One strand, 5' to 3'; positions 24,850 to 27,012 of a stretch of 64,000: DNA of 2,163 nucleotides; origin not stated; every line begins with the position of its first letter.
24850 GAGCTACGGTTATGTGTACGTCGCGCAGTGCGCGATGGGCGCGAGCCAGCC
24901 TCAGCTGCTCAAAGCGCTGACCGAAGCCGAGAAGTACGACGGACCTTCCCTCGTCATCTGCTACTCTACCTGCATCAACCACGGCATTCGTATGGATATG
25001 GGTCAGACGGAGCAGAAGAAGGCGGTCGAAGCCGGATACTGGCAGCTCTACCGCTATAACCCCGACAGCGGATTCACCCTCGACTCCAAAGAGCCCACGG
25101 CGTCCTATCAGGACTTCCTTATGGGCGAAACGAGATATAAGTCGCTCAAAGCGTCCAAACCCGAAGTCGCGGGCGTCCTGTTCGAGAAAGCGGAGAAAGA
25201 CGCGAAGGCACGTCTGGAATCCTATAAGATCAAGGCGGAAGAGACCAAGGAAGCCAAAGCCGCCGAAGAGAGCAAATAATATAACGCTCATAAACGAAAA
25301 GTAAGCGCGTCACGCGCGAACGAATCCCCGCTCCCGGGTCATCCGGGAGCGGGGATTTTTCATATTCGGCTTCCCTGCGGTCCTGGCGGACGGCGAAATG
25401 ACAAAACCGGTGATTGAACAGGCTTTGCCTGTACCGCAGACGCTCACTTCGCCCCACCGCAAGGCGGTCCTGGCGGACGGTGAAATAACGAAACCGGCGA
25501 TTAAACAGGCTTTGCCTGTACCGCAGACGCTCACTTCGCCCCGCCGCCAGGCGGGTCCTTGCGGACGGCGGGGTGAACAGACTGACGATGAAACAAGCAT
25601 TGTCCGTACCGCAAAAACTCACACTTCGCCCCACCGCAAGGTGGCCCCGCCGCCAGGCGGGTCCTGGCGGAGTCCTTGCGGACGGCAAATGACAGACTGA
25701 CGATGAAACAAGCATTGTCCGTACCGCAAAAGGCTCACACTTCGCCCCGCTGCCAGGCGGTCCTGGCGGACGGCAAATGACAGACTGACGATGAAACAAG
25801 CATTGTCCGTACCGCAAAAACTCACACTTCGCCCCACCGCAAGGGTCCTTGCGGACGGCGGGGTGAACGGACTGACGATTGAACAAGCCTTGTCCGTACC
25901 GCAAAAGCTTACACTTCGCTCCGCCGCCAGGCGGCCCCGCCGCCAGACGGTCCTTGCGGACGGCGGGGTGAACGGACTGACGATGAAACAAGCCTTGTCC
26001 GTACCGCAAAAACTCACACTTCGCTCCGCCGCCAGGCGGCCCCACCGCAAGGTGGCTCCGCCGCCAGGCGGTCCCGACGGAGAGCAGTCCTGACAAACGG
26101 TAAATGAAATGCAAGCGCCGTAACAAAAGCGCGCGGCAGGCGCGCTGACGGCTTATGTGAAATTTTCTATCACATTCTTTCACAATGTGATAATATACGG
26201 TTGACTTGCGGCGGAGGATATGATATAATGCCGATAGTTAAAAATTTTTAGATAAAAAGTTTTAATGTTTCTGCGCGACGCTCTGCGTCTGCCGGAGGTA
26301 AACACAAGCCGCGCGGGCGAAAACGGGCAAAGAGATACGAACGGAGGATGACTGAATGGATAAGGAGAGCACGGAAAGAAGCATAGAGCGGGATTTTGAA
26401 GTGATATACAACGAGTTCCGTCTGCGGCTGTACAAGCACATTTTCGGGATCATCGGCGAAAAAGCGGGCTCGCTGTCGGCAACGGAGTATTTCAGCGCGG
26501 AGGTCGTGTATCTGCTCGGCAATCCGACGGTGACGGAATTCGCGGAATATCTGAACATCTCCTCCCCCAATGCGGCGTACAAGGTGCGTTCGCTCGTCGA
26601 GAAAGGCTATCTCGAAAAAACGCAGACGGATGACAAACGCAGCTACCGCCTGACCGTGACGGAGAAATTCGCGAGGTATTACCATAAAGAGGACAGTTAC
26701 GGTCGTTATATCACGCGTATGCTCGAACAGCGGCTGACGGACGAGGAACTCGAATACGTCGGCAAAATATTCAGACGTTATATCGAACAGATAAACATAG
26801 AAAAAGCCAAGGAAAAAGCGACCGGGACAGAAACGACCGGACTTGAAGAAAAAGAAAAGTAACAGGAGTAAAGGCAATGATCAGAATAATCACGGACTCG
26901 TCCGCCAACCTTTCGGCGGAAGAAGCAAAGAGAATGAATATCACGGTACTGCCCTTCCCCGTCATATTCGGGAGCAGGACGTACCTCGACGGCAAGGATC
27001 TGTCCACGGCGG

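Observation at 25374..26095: Seven tandem 85-121 bp structured repeats after PFOR, with compensatory hairpin variants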

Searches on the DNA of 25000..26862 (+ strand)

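Call 5: search_rna_families(source=window, start=25000, end=26500, threshold=evalue, max_evalue=10)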
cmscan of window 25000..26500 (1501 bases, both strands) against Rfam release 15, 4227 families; matches with E-value up to 10: 6.
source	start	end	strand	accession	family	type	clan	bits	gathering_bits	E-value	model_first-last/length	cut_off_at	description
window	25323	25357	-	RF03863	mir-1258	Gene; miRNA;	-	21.4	74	0.63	19-53/72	no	mir-1258 microRNA precursor family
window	25320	25360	-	RF03585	mir-3938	Gene; miRNA;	-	18.7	94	1.4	1-88/88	no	mir-3938 microRNA precursor family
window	25305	25355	+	RF02882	MH_s36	Gene; sRNA;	-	17.8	46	7.6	1-92/92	no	Mesorhizobail RNA 36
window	25059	25170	-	RF01069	purD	Cis-reg;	-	17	41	3.6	1-125/125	no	purD RNA motif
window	25323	25439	-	RF01670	P17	Gene; sRNA;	-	16.4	45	0.21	1-282/282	no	Pseudomonas sRNA P17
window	25245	25372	+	RF02225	sX6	Gene; sRNA;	-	14.3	40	0.49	1-342/342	no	Proteobacterial sRNA sX6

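Call 65: search_dna_similar(query=window:25374-26095:+, collection=plasmids, mode=distant, max_rows=10)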
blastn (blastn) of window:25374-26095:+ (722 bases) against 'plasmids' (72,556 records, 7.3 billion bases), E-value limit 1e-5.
No match.

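Call 66: search_dna_similar(query=window:25374-26095:+, collection=phages, mode=distant, max_rows=10)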
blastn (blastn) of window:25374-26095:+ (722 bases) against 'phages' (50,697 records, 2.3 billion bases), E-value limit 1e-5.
No match.

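Call 71: search_rna_families(source=L015, start=2380, end=3010, threshold=evalue, max_evalue=1)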
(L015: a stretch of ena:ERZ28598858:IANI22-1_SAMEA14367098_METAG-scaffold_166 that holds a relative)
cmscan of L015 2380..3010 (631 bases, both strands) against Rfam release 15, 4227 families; matches with E-value up to 1: 8.
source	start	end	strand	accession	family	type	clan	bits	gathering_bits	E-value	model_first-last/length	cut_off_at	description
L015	2453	2526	+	RF03558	mir-629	Gene; miRNA;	-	33.4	72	0.0015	1-83/83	no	mir-629 microRNA precursor family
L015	2448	2530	+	RF00873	mir-550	Gene; miRNA;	-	25.2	81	0.0069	1-85/85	no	mir-550 microRNA precursor family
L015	2460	2524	+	RF00912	mir-877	Gene; miRNA;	-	23.6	47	0.035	1-86/86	no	mir-877 microRNA precursor family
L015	2474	2513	+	RF03366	mir-3122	Gene; miRNA;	-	22.7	92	0.13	18-56/73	no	mir-3122 microRNA precursor family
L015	2442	2536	-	RF03433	mir-2576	Gene; miRNA;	-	22.1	83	0.7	1-120/120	no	mir-2576 microRNA precursor family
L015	2456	2524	+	RF00771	mir-185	Gene; miRNA;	-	21.5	60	0.2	1-79/79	no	mir-185 microRNA precursor family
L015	2449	2529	+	RF03831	mir-627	Gene; miRNA;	-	21.4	86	0.05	1-87/87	no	mir-627 microRNA precursor family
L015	2474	2513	-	RF03230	mir-967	Gene; miRNA;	-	19.7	70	0.52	1-90/90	no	mir-967 microRNA precursor family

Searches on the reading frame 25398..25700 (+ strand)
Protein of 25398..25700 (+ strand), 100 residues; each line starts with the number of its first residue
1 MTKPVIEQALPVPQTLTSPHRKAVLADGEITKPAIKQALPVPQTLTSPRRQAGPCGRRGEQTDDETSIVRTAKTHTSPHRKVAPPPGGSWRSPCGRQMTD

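Call 64: search_protein_families(library=pfam, proteins=[window:25398-25700:+], max_evalue=0.1)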
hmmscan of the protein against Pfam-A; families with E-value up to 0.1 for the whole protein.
window:25398-25700:+ (100 aa): 2 families
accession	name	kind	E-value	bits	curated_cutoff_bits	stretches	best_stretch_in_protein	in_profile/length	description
PF06362.16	DUF1067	-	0.031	15.5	25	0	67-83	64-80/97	Protein of unknown function (DUF1067)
PF10568.15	Tom37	-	0.06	14.1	25.1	0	29-50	101-122/124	Outer mitochondrial membrane transport complex protein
